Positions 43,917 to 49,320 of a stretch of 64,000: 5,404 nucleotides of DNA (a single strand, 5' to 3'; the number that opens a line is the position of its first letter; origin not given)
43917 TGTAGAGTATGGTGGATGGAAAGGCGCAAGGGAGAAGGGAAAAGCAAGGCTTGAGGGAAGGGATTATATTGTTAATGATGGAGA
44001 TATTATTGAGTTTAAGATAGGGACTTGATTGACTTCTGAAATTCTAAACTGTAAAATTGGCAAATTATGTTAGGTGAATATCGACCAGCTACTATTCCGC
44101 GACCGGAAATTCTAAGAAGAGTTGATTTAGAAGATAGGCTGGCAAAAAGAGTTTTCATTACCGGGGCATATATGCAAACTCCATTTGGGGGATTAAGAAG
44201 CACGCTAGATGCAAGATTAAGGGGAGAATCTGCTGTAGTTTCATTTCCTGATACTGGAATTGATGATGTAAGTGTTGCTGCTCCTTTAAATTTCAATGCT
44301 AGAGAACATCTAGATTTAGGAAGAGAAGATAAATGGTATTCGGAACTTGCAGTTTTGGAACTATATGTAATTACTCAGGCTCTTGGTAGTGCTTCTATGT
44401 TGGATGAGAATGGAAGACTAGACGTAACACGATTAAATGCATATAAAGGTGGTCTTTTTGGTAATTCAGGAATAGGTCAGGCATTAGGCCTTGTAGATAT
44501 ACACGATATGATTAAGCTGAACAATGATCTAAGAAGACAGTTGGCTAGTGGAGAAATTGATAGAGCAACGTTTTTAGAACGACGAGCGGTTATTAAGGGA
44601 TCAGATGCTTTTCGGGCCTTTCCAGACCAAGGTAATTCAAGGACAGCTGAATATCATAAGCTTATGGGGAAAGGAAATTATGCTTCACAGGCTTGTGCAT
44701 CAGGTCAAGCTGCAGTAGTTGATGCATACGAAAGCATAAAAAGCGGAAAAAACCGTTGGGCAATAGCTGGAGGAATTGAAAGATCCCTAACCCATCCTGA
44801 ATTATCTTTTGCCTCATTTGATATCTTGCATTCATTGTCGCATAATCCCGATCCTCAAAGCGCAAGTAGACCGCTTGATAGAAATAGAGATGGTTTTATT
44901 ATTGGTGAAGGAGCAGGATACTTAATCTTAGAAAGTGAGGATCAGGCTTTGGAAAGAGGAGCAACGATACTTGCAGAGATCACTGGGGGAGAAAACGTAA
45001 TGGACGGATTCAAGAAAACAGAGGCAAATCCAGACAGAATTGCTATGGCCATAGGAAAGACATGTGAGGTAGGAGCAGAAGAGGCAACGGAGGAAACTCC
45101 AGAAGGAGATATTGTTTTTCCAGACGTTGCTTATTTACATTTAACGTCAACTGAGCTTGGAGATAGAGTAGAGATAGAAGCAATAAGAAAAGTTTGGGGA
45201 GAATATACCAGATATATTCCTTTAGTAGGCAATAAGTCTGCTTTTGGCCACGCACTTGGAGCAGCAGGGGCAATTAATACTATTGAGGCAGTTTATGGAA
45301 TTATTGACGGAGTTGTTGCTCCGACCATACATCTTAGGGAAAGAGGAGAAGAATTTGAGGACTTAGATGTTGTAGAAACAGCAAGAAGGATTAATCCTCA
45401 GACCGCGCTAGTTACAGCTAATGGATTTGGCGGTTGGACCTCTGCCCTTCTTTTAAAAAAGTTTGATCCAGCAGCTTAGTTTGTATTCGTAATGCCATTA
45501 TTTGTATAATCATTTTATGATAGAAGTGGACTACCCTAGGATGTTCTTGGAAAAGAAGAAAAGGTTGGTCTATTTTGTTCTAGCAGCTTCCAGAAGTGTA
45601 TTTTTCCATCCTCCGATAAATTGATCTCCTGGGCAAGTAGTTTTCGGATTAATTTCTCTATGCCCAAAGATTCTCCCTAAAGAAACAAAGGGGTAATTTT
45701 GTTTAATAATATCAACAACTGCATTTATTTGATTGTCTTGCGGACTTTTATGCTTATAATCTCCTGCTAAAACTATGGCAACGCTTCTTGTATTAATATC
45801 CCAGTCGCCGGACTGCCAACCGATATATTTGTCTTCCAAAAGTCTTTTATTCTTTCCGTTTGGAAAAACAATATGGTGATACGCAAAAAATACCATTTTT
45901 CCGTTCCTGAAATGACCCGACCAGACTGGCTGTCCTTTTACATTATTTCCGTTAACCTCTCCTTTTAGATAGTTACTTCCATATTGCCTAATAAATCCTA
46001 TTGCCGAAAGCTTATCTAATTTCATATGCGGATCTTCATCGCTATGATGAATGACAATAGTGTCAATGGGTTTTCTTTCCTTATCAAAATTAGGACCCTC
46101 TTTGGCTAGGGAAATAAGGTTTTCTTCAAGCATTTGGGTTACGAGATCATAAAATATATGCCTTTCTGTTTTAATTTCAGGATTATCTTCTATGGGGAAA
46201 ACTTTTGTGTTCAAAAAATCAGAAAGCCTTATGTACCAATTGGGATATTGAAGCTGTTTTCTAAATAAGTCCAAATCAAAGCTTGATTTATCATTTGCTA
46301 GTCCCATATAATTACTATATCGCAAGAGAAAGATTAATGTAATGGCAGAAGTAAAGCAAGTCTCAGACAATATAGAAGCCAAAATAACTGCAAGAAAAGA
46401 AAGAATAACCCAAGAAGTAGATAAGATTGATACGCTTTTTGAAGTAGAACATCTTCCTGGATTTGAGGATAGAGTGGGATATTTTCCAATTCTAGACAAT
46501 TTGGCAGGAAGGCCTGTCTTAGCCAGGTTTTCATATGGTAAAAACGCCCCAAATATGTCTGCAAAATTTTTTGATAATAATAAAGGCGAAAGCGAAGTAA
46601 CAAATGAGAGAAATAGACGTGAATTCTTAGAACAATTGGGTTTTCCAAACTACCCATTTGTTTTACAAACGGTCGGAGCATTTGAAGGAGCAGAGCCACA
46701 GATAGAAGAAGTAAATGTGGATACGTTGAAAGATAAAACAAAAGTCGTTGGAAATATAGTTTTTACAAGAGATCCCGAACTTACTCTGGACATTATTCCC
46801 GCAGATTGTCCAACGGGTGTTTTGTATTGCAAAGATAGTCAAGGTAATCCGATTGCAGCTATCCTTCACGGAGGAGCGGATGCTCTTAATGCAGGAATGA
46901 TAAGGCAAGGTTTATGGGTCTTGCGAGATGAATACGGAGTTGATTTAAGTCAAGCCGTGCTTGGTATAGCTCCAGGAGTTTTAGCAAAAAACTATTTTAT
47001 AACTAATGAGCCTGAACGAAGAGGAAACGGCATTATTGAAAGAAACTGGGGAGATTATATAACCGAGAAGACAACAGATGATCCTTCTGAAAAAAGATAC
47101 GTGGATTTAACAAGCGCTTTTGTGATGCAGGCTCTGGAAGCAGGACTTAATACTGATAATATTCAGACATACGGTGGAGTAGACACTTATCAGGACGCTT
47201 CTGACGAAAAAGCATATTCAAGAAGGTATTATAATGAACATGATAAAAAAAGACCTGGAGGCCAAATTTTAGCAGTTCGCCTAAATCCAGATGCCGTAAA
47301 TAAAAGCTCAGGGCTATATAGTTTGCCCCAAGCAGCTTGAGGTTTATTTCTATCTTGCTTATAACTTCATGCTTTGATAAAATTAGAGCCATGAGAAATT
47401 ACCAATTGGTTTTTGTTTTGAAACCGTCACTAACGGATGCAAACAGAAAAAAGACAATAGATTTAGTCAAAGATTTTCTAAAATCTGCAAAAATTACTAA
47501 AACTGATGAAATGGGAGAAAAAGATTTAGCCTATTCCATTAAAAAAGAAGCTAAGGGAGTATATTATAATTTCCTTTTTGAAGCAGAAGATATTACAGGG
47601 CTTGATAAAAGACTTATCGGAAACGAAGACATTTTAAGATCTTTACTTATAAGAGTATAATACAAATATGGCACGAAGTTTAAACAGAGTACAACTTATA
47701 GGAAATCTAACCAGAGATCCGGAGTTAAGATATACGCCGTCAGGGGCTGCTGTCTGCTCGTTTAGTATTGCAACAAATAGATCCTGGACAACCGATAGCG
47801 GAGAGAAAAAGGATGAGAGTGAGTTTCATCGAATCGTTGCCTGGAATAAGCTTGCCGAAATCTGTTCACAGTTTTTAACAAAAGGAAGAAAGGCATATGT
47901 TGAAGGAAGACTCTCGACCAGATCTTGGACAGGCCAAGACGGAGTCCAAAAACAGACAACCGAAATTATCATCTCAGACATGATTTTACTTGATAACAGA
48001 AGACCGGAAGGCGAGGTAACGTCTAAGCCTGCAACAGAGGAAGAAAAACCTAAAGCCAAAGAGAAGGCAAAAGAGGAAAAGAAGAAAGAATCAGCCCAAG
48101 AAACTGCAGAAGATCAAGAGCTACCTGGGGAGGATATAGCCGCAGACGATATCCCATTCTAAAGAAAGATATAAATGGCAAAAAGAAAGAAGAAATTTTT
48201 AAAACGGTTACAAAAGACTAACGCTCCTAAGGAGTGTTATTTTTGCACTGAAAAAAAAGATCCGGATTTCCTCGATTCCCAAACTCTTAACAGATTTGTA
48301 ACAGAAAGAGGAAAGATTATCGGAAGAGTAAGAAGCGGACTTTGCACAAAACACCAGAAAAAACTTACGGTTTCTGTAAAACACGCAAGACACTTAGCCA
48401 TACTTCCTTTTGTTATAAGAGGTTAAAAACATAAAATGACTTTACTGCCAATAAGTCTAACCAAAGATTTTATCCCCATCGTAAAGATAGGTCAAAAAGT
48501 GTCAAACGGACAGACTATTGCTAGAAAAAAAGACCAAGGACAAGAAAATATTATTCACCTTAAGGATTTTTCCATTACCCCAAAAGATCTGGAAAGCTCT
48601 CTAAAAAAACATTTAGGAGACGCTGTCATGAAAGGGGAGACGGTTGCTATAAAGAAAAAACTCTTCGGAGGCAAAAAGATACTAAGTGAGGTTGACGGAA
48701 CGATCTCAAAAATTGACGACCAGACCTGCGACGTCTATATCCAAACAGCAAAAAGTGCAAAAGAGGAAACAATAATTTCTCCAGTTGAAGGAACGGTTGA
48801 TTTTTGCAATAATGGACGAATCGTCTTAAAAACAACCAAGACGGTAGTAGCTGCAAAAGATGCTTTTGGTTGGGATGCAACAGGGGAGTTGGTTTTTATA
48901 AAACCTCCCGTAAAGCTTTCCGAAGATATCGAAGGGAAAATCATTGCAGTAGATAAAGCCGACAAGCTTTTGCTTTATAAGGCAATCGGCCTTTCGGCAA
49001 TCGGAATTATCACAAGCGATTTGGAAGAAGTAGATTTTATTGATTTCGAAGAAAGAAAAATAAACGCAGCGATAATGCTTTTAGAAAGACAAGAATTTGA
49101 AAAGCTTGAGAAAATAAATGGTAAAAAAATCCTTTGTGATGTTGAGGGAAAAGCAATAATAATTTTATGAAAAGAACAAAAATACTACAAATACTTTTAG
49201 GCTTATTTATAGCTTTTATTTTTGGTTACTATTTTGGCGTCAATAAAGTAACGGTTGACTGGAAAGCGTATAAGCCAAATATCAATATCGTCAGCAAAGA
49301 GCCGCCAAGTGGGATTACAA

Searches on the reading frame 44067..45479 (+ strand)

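Call 96: search_protein_families(library=pfam, proteins=[window:44067-45479:+], max_evalue=0.001)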
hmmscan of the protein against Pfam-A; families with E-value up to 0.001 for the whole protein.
window:44067-45479:+ (470 aa): 3 families
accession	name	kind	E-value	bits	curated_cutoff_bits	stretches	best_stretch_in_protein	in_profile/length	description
PF00109.32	ketoacyl-synt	-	7.5e-17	62.2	20.8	1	190-294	154-252/252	Beta-ketoacyl synthase, N-terminal domain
PF02801.28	Ketoacyl-synt_C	-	9.4e-15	55.1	20.8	1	357-423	50-118/119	Beta-ketoacyl synthase, C-terminal domain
PF00108.29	Thiolase_N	-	0.00016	21.6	26.4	1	207-239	82-114/260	Thiolase, N-terminal domain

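Call 97: search_protein_families(library=padloc, proteins=[window:44067-45479:+], max_evalue=0.001)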
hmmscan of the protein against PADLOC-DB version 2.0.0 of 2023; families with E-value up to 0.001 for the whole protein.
window:44067-45479:+ (470 aa): 0 families

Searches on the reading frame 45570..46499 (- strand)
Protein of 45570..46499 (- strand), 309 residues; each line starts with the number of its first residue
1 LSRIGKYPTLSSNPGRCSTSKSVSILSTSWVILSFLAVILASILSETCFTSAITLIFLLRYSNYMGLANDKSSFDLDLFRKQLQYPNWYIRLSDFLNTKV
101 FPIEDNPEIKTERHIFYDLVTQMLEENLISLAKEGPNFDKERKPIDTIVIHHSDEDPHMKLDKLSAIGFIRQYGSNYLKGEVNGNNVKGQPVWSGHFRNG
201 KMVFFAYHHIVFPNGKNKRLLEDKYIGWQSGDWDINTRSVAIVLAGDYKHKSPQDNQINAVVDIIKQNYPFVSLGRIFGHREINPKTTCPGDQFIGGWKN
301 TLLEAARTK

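Call 96: search_protein_families(library=pfam, proteins=[window:45570-46499:-], max_evalue=0.001)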
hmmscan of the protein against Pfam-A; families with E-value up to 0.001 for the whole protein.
window:45570-46499:- (309 aa): 1 family
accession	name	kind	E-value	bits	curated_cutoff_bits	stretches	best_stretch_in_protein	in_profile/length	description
PF01510.30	Amidase_2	-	3.3e-13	50.5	26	1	142-292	2-131/131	N-acetylmuramoyl-L-alanine amidase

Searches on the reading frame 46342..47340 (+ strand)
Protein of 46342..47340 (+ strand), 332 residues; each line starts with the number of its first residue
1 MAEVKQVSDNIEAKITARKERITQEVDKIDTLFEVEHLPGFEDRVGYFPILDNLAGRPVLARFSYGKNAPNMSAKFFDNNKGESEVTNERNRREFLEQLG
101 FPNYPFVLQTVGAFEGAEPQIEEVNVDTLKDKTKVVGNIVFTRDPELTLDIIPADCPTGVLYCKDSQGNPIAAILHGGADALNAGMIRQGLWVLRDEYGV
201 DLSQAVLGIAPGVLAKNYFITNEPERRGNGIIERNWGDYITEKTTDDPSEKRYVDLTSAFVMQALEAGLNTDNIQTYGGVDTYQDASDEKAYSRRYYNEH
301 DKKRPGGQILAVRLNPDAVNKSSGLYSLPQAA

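Call 96: search_protein_families(library=pfam, proteins=[window:46342-47340:+], max_evalue=0.001)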
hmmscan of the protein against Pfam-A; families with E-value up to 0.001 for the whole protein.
window:46342-47340:+ (332 aa): 1 family
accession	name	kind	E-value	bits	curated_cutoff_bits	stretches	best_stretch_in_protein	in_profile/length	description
PF02578.20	Cu-oxidase_4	-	5.6e-12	46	22.9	1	82-295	22-224/238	Multi-copper polyphenol oxidoreductase laccase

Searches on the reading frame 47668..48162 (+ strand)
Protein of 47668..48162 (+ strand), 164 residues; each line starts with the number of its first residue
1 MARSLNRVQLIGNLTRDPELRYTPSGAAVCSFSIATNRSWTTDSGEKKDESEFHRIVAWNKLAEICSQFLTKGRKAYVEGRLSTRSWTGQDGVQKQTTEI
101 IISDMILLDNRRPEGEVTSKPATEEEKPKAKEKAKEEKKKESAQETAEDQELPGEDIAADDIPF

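Call 96: search_protein_families(library=pfam, proteins=[window:47668-48162:+], max_evalue=0.001)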
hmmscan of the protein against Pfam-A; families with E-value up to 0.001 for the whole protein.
window:47668-48162:+ (164 aa): 2 families
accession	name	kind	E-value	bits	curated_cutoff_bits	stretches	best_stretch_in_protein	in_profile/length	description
PF00436.31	SSB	-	2.2e-38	130.9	26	1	5-106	1-102/104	Single-strand binding protein family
PF22657.2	SSB_1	-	1.2e-05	25.9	27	1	6-86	1-79/91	Another single-strand binding protein family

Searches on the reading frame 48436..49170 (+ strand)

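Call 96: search_protein_families(library=pfam, proteins=[window:48436-49170:+], max_evalue=0.001)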
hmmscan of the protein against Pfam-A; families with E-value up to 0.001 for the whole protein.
window:48436-49170:+ (244 aa): 1 family
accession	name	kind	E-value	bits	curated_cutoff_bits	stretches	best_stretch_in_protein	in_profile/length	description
PF13375.12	RnfC_N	-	8.1e-06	26.3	25.6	0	13-33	43-63/101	RnfC Barrel sandwich hybrid domain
